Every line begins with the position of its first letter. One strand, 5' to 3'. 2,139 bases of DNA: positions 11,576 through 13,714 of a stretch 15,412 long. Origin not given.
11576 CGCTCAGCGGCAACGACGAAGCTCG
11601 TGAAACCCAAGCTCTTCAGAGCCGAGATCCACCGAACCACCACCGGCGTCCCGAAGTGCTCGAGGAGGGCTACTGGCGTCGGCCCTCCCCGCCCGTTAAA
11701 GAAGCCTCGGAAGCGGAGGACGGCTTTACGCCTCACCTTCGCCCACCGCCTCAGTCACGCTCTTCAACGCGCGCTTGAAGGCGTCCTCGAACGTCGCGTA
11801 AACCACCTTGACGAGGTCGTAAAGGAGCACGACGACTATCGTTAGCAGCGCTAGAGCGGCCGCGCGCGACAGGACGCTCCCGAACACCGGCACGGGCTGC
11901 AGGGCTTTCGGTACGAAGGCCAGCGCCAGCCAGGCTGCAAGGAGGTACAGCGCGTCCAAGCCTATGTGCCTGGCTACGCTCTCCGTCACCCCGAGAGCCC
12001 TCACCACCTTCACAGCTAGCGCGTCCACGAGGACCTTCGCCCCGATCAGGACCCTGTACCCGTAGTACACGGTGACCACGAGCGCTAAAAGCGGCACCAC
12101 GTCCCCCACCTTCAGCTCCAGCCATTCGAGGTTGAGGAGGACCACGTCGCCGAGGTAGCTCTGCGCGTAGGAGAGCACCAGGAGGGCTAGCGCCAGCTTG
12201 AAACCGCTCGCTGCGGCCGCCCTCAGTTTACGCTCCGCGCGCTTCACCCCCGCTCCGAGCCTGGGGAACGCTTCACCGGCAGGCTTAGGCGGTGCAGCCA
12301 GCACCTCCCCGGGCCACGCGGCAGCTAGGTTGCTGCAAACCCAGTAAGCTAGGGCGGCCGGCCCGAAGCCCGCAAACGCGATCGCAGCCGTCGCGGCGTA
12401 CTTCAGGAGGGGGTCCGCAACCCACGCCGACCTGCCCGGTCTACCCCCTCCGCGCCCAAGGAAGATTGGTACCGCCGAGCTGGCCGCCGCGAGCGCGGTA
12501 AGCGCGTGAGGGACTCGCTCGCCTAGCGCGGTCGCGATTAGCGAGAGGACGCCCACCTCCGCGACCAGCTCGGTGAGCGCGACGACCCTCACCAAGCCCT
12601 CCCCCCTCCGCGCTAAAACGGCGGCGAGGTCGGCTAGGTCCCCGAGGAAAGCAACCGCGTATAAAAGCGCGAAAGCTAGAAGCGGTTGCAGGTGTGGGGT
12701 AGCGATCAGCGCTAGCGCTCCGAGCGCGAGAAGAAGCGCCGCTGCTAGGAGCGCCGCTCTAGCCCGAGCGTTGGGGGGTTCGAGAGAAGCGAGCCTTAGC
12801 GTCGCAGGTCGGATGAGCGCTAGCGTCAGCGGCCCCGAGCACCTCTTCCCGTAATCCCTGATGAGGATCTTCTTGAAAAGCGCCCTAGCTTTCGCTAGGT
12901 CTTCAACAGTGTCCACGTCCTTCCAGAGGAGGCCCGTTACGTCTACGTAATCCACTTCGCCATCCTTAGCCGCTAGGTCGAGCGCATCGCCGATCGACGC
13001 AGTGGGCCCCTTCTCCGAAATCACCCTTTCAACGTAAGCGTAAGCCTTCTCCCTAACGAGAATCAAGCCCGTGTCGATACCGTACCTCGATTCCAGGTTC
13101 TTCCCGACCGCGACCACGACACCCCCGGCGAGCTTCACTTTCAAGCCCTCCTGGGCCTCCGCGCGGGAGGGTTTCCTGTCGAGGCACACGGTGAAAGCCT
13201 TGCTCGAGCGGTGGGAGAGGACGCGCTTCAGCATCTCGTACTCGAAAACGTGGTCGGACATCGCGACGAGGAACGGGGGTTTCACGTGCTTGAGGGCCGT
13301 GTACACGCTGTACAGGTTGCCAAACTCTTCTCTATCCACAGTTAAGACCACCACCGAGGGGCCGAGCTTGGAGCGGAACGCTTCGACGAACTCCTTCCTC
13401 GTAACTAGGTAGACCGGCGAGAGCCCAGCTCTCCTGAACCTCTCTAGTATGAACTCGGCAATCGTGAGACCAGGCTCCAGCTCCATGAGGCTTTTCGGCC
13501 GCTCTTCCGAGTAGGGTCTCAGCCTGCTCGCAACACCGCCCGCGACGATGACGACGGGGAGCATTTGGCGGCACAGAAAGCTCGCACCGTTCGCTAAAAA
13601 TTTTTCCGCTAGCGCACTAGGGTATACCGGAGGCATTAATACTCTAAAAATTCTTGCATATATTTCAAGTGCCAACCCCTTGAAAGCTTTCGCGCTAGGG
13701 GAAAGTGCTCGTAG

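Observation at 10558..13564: Tandem overlapping IPCT/DIPPS-like fusion paralogues with reciprocal motif degeneration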

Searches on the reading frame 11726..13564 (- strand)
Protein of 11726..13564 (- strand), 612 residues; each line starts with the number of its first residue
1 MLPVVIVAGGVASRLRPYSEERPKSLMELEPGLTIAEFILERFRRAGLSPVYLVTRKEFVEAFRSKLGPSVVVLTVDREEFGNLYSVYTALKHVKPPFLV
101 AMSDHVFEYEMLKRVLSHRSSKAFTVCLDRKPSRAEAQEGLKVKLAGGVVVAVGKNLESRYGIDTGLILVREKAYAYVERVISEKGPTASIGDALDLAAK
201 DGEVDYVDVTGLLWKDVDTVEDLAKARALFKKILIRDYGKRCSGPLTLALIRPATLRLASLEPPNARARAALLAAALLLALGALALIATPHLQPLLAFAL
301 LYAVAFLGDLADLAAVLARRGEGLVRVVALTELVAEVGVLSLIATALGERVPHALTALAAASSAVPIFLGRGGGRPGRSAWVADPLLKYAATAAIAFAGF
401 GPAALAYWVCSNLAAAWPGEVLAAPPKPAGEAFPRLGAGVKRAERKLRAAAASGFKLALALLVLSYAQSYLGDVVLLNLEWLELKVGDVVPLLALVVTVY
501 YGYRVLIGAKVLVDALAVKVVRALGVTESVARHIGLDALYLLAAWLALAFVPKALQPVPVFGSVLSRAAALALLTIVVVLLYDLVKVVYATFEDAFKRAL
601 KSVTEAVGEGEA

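Call 6: search_protein_families(library=pfam, proteins=[window:11726-13564:-], max_evalue=1)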
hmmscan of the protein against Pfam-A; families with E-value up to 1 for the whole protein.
window:11726-13564:- (612 aa): 2 families
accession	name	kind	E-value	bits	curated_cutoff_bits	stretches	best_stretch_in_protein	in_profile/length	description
PF12804.13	NTP_transf_3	-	1.7e-13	51.5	27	1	4-130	1-123/160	MobA-like NTP transferase domain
PF00483.29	NTP_transferase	-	1.3e-10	41.8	21.2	1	5-228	3-240/245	Nucleotidyl transferase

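Call 7: search_protein_families(library=ncbifam, proteins=[window:11726-13564:-], max_evalue=1)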
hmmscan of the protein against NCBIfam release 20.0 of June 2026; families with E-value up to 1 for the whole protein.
window:11726-13564:- (612 aa): 12 families
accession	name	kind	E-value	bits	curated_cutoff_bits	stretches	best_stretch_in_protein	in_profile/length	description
NF041135.1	IPPtranDIPPsyn_Thcocales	equivalog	6.4e-31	107.8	580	1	5-235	4-222/419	bifunctional L-myo-inositol-1-phosphate cytidylyltransferase/CDP-L-myo-inositol myo-inositolphosphotransferase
TIGR03992.1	Arch_glmU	subfamily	8.5e-14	51.2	292.1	1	4-227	3-224/393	bifunctional sugar-1-phosphate nucleotidylyltransferase/acetyltransferase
NF041313.1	UDPGP_AglF_Halo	equivalog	9.5e-12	44.9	400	1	4-226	3-230/234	UTP--glucose-1-phosphate uridylyltransferase AglF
TIGR01208.1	rmlA_long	equivalog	7.7e-08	31.6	320.25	1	5-229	3-233/353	glucose-1-phosphate thymidylyltransferase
NF041173.1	Sug_nt_acttase_Thmprot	equivalog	9.8e-06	24.7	600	1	4-220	3-217/405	bifunctional sugar-1-phosphate nucleotidylyltransferase/acetyltransferase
NF038362.1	Sden_1164_fam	equivalog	1.1e-05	25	300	1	4-127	4-137/266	Sden_1164 family protein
NF052502.1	man1P_GTase_Rv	exception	0.0027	16.6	440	1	5-68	4-65/352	mannose-1-phosphate guanylyltransferase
NF049965.1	GlMnHpPGnyltfHddC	equivalog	0.0029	17.3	300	1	5-118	4-119/221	D-glycero-D-manno-heptose 1-phosphate guanosyltransferase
NF045697.1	MurNAcPUrMurU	equivalog_domain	0.004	16.6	370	1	6-50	2-45/229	N-acetylmuramate alpha-1-phosphate uridylyltransferase MurU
NF001457.0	PRK00317.1-3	equivalog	0.0046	16.5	164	1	4-121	4-115/200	molybdenum cofactor guanylyltransferase MobA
NF045761.1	NAMPUrTaseMurU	equivalog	0.0078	16.1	250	1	5-51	4-49/226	N-acetylmuramate alpha-1-phosphate uridylyltransferase MurU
NF002023.0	PRK00844.1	subfamily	0.083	11.7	458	1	5-55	10-60/408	glucose-1-phosphate adenylyltransferase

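Call 11: search_solved_structures(query=window:11726-13564:-, max_evalue=1, show_alignments=2)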
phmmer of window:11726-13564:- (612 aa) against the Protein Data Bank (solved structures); distinct sequences matched with E-value up to 1: 10.
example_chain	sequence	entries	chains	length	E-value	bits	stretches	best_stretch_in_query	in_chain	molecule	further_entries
4mnd_A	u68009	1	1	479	1.7e-16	63.3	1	57-290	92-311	CTP L-myo-inositol-1-phosphate cytidylyltransferase/CDP-L-myo-inositol myo-inositolphospho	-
2xme_A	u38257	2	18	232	5.8e-16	61.5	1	57-227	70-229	CTP-INOSITOL-1-PHOSPHATE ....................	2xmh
4jd0_A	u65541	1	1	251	8.6e-09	37.8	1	4-232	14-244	Nucleotidyl transferase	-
1jyk_A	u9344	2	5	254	1.2e-05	27.4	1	4-114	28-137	CTP:phosphocholine Cytidylyltransferase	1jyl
2ggo_A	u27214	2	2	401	0.00063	21.8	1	5-218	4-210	401aa long hypothetical glucose-1-phosphate thymidylyltransferase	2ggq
5z09_A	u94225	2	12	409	0.00075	21.5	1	5-218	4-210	Dual sugar-1-phosphate nucleotidylyltransferase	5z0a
7d72_K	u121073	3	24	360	0.026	16.4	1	4-248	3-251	Mannose-1-phosphate guanyltransferase beta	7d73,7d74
6pd1_A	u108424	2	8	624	0.036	16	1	4-114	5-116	Nucleotidyl transferase/aminotransferase, class V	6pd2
3hl3_A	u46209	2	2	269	0.05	15.5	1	5-242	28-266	Glucose-1-phosphate thymidylyltransferase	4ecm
9e0j_G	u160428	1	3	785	0.48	12.3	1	394-436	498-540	Photosystem I P700 chlorophyll a apoprotein A1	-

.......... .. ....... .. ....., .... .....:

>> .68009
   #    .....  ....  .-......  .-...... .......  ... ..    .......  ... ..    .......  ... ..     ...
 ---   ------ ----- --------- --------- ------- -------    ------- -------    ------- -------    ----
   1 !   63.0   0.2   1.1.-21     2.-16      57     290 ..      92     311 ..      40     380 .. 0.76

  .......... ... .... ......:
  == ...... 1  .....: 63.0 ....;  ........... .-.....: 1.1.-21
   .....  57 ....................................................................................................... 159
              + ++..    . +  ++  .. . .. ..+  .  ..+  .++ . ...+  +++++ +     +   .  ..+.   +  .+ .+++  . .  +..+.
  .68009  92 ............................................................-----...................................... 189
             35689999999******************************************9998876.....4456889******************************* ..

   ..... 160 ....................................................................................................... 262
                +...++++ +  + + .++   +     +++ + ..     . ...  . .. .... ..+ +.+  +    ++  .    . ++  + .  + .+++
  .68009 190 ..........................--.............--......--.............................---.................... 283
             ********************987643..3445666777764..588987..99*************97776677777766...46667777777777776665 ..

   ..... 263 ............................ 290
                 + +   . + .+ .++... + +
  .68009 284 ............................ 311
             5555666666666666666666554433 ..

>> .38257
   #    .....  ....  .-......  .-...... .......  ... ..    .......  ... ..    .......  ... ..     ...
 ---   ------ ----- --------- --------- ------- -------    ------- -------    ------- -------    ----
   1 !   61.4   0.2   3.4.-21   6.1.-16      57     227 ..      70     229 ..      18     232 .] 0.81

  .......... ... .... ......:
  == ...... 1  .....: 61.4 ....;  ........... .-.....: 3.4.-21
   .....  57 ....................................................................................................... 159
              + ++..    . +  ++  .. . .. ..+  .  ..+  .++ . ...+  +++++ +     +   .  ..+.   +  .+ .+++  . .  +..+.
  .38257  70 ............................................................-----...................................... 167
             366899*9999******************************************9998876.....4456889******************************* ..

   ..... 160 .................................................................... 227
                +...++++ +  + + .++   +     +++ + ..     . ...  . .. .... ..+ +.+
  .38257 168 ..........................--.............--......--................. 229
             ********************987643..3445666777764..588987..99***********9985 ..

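Call 13: find_homologous_proteins(query=window:11726-13564:-, max_evalue=0.001)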
Query window:11726-13564:- (612 aa): 88 proteins with E <= 0.001 among 8000 candidates.
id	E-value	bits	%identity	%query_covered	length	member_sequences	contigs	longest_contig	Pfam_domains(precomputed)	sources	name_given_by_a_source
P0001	0.0e+0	1195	93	100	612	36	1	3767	PF00483.30,PF12804.14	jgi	jgi:choline kinase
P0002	0.0e+0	1178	93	98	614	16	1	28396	PF00483.30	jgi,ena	-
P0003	0.0e+0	1174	92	100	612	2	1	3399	PF00483.30,PF12804.14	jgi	jgi:choline kinase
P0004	0.0e+0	1052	81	100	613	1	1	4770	PF00483.30,PF12804.14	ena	-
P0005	0.0e+0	1032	81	100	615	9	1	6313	PF00483.30,PF12804.14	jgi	-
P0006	2.1e-298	1009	79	100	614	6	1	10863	PF00483.30,PF12804.14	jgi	-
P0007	2.1e-185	636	55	100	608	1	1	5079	PF00483.30,PF12804.14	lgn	-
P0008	3.2e-181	622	54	100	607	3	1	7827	PF00483.30,PF12804.14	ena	-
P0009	1.5e-179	616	53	100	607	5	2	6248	PF00483.30,PF12804.14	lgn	-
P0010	2.0e-167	576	49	99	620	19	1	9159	PF00483.30,PF12804.14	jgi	jgi:1L-myo-inositol 1-phosphate cytidylyltransferase/CDP-L-myo-inositol myo-inositolphosphotransfera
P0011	2.3e-167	576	49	99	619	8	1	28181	PF00483.30,PF12804.14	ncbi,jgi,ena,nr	ncbi:MAG: NTP transferase domain-containing protein [Thermofilum sp.]|nr:NTP transferase domain-cont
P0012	1.5e-166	574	49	100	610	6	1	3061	PF00483.30,PF12804.14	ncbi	ncbi:MAG: NTP transferase domain-containing protein [Infirmifilum sp.]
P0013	1.3e-138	481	47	97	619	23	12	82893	PF00483.30,PF12804.14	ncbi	ncbi:MAG: NTP transferase domain-containing protein [Thermofilaceae archaeon]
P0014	5.2e-135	469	62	44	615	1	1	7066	PF00483.30,PF12804.14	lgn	-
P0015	9.7e-135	469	47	97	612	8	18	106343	PF00483.30,PF12804.14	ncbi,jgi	ncbi:MAG: NTP transferase domain-containing protein [Thermofilum sp.]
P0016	1.8e-132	461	65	42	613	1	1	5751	PF00483.30,PF12804.14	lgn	-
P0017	3.4e-132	460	63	44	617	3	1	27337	PF00483.30,PF12804.14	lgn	-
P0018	3.5e-111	391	40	99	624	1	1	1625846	PF00483.30,PF12804.14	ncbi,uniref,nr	ncbi:NTP transferase domain-containing protein [Infirmifilum lucidum]|uniref:NTP transferase domain-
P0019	1.4e-109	386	42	97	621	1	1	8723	PF00483.30,PF12804.14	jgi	-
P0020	3.6e-109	384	60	42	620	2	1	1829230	PF00483.30,PF12804.14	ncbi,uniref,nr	ncbi:phosphocholine cytidylyltransferase family protein [Infirmifilum sp. NZ]|uniref:phosphocholine 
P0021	4.5e-109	384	60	42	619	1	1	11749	PF00483.30,PF12804.14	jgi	-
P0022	3.5e-107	378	37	100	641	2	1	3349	PF00483.30,PF12804.14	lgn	-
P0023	1.7e-102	362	54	42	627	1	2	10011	PF00483.30,PF01066.27,PF12804.14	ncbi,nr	ncbi:MAG TPA: sugar phosphate nucleotidyltransferase [Candidatus Bathyarchaeia archaeon]|nr:sugar ph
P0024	3.0e-102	361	55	42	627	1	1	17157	PF00483.30,PF01066.27,PF12804.14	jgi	jgi:choline kinase/phosphatidylglycerophosphate synthase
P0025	3.4e-102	361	40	99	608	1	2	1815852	PF00483.30,PF12804.14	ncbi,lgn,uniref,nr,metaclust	ncbi:phosphocholine cytidylyltransferase family protein [Thermofilum pendens]|uniref:Nucleotidyl tra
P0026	3.6e-102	361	54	42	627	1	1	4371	PF00483.30,PF01066.27,PF12804.14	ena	-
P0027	6.2e-102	360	54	42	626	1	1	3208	PF00483.30,PF01066.27,PF12804.14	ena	-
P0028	2.1e-101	358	37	100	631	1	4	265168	PF00483.30,PF12804.14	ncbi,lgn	ncbi:MAG: NTP transferase domain-containing protein [Thermoproteota archaeon]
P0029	2.1e-101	358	37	100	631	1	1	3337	PF00483.30,PF12804.14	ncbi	ncbi:MAG: NTP transferase domain-containing protein [Candidatus Bathyarchaeia archaeon]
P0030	2.8e-101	358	37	100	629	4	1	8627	PF00483.30,PF12804.14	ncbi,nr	ncbi:MAG: NTP transferase domain-containing protein [Candidatus Brockarchaeota archaeon]|nr:NTP tran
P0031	3.1e-101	358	35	98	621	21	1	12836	PF00483.30,PF01066.27,PF12804.14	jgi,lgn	jgi:choline kinase/phosphatidylglycerophosphate synthase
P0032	5.1e-101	357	39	100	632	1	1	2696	PF00483.30,PF12804.14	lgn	-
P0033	8.1e-101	357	37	99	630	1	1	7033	PF00483.30,PF12804.14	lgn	-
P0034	8.3e-101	357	37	100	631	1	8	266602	PF00483.30,PF12804.14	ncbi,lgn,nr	ncbi:MAG: NTP transferase domain-containing protein [Thermoproteota archaeon]|nr:NTP transferase dom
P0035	8.6e-101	356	37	100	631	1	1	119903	PF00483.30,PF12804.14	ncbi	ncbi:MAG: NTP transferase domain-containing protein [Thermoproteota archaeon]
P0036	9.9e-101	356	37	99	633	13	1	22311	PF00483.30,PF12804.14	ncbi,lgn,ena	-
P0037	1.9e-100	355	54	42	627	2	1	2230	PF00483.30,PF01066.27,PF12804.14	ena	-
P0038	2.5e-100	355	38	100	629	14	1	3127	PF00483.30,PF01066.27,PF12804.14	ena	-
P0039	3.1e-100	355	54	42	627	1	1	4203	PF00483.30,PF01066.27,PF12804.14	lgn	-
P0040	4.1e-100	354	36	100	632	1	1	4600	PF00483.30,PF12804.14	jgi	jgi:1L-myo-inositol 1-phosphate cytidylyltransferase/CDP-L-myo-inositol myo-inositolphosphotransfera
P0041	4.7e-100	354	52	47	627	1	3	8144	PF00483.30,PF01066.27,PF12804.14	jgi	jgi:choline kinase/phosphatidylglycerophosphate synthase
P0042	7.1e-100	353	36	100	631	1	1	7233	PF00483.30,PF12804.14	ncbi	ncbi:MAG: NTP transferase domain-containing protein [Thermoproteota archaeon]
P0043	8.4e-100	353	52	47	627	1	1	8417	PF00483.30,PF01066.27,PF12804.14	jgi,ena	-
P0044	1.0e-99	353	53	42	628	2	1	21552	PF00483.30,PF01066.27,PF12804.14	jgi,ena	-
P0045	1.4e-99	353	52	47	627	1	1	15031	PF00483.30,PF01066.27,PF12804.14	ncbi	ncbi:MAG: CDP-alcohol phosphatidyltransferase family protein [Candidatus Bathyarchaeia archaeon]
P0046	1.7e-99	352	37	100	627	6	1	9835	PF00483.30,PF01066.27,PF12804.14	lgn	-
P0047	4.1e-99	351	53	42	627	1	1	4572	PF00483.30,PF01066.27,PF12804.14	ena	-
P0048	6.8e-99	350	36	100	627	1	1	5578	PF00483.30,PF01066.27,PF12804.14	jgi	-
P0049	7.6e-99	350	36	100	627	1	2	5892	PF00483.30,PF01066.27,PF12804.14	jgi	-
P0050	1.3e-98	349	37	100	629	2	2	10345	PF00483.30,PF01066.27,PF12804.14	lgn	-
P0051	2.0e-98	349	37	100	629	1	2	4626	PF00483.30,PF01066.27,PF12804.14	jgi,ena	jgi:choline kinase/phosphatidylglycerophosphate synthase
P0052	6.0e-98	347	37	100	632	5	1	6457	PF00483.30,PF01066.27,PF12804.14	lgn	-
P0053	1.0e-97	346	53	42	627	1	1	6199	PF00483.30,PF01066.27,PF12804.14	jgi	jgi:choline kinase/phosphatidylglycerophosphate synthase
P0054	1.5e-97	346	54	42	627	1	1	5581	PF00483.30,PF01066.27,PF12804.14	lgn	-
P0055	1.8e-97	346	33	31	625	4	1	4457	PF00483.30,PF01066.27,PF12804.14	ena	-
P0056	2.4e-97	345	35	100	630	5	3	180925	PF00483.30,PF12804.14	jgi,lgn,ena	-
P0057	3.7e-97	344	36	98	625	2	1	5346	PF00483.30,PF01066.27,PF12804.14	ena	-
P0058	5.3e-97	344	37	100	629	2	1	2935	PF00483.30,PF01066.27,PF12804.14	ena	-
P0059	5.3e-97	344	52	42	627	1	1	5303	PF00483.30,PF01066.27,PF12804.14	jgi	jgi:choline kinase/phosphatidylglycerophosphate synthase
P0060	5.8e-97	344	53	42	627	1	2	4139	PF00483.30,PF01066.27,PF12804.14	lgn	-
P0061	1.1e-96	343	53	42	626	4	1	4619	PF00483.30,PF01066.27,PF12804.14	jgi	-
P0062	1.1e-96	343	36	99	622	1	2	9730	PF00483.30,PF01066.27,PF12804.14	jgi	-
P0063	2.0e-96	342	35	98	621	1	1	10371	PF00483.30,PF01066.27,PF12804.14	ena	-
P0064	5.8e-96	341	32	28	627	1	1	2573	PF00483.30,PF01066.27,PF12804.14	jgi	-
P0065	4.2e-95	338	37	100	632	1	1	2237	PF00483.30,PF01066.27,PF12804.14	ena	-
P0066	7.0e-95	337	53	42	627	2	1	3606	PF00483.30,PF01066.27,PF12804.14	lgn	-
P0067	7.9e-95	337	50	47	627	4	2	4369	PF00483.30,PF01066.27,PF12804.14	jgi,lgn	jgi:choline kinase/phosphatidylglycerophosphate synthase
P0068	9.1e-95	337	51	42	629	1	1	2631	PF00483.30,PF01066.27,PF12804.14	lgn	-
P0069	1.5e-94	336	36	99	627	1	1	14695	PF00483.30,PF01066.27,PF12804.14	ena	-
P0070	2.1e-94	335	36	98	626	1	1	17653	PF00483.30,PF01066.27,PF12804.14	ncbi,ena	-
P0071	4.6e-94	334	37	100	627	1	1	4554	PF00483.30,PF01066.27,PF12804.14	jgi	-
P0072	1.2e-93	333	49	47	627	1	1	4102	PF00483.30,PF01066.27,PF12804.14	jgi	jgi:choline kinase/phosphatidylglycerophosphate synthase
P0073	2.0e-93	332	49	47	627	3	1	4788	PF00483.30,PF01066.27,PF12804.14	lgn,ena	-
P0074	2.6e-93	332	36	100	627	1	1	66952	PF00483.30,PF01066.27,PF12804.14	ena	-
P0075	7.6e-93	330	48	42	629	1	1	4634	PF00483.30,PF01066.27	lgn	-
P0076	2.5e-91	325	53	42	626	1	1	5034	PF00483.30,PF01066.27,PF12804.14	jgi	jgi:choline kinase/phosphatidylglycerophosphate synthase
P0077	7.2e-91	324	52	42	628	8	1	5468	PF00483.30,PF01066.27,PF12804.14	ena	-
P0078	1.8e-90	322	52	42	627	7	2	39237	PF00483.30,PF01066.27,PF12804.14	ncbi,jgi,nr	ncbi:MAG: NTP transferase domain-containing protein [Candidatus Bathyarchaeota archaeon]|nr:NTP tran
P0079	7.1e-90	320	35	95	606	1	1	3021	PF12804.14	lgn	-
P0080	1.3e-86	310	35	100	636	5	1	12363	PF00483.30,PF01066.27,PF12804.14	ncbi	-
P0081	1.6e-86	309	28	23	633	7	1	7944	PF00483.30,PF01066.27,PF12804.14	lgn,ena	-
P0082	2.6e-86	309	35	98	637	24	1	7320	PF00483.30,PF01066.27,PF12804.14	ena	-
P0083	7.3e-80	287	34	99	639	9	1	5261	PF00483.30,PF01066.27,PF12804.14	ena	-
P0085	4.9e-79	285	35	99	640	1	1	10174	PF00483.30,PF12804.14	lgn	-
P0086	1.9e-78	283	36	99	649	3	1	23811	PF00483.30,PF01066.27,PF12804.14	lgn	-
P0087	8.8e-78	281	43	45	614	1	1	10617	PF00483.30,PF01066.27,PF12804.14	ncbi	-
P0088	3.0e-77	279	34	98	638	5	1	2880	PF00483.30,PF01066.27,PF12804.14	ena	-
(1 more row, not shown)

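Call 20: find_encoding_contigs(protein=P0025, flank=10000, max_places=2)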
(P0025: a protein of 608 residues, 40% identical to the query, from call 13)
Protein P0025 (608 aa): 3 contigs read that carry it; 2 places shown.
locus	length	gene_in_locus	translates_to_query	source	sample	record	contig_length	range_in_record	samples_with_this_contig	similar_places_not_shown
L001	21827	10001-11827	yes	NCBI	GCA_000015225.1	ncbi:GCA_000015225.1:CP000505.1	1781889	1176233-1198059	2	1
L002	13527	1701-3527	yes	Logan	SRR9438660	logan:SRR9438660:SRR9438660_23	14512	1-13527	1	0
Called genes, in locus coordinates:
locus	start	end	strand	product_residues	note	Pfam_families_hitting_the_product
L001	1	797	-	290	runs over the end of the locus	PF01048:PNP_UDP_1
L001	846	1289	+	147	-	PF02502:LacAB_rpiB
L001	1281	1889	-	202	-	-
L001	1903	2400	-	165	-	-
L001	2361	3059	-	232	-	-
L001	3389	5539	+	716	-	PF00496:SBP_bac_5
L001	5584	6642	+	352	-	PF19300:BPD_transp_1_N (faint), PF00528:BPD_transp_1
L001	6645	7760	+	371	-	PF12911:OppC_N (weak), PF00528:BPD_transp_1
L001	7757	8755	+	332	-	PF00005:ABC_tran, PF13304:AAA_21 (faint), PF08352:oligo_HPY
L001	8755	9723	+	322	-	PF00005:ABC_tran, PF02463:SMC_N (faint), PF13304:AAA_21 (weak), PF08352:oligo_HPY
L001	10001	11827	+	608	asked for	PF00483:NTP_transferase, PF12804:NTP_transf_3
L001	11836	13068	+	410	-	-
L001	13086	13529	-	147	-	PF01909:NTP_transf_2 (weak), PF18765:Polbeta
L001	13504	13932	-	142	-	PF01934:HepT-like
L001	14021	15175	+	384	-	PF04055:Radical_SAM, PF13353:Fer4_12 (weak)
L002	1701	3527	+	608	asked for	PF00483:NTP_transferase, PF12804:NTP_transf_3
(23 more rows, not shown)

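Call 21: find_encoding_contigs(protein=P0074, flank=10000, max_places=2)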
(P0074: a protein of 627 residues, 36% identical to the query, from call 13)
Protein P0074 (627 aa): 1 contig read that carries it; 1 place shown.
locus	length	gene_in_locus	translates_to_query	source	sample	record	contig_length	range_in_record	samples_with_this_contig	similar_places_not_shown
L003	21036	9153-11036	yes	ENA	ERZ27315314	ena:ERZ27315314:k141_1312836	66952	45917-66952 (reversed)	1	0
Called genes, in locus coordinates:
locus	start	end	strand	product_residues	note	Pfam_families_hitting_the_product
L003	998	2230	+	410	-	PF00801:PKD (weak), PF18911:PKD_4, PF22352:K319L-like_PKD (faint), PF02494:HYR (faint)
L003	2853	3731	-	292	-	PF13489:Methyltransf_23, PF08241:Methyltransf_11, PF13649:Methyltransf_25 (weak), PF13847:Methyltransf_31 (faint)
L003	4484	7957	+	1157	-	-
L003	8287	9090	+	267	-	PF01261:AP_endonuc_2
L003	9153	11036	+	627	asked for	PF00483:NTP_transferase, PF12804:NTP_transf_3, PF01066:CDP-OH_P_transf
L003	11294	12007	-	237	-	PF01872:RibD_C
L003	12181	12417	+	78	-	-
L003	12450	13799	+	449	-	PF18458:XPB_DRD, PF04851:ResIII, PF00270:DEAD, PF16203:ERCC3_RAD25_C, PF00271:Helicase_C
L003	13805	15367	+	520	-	PF05626:DUF790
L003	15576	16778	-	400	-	-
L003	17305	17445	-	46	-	-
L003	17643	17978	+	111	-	-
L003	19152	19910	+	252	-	PF01996:F420_ligase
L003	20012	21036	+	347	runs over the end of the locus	PF01916:DS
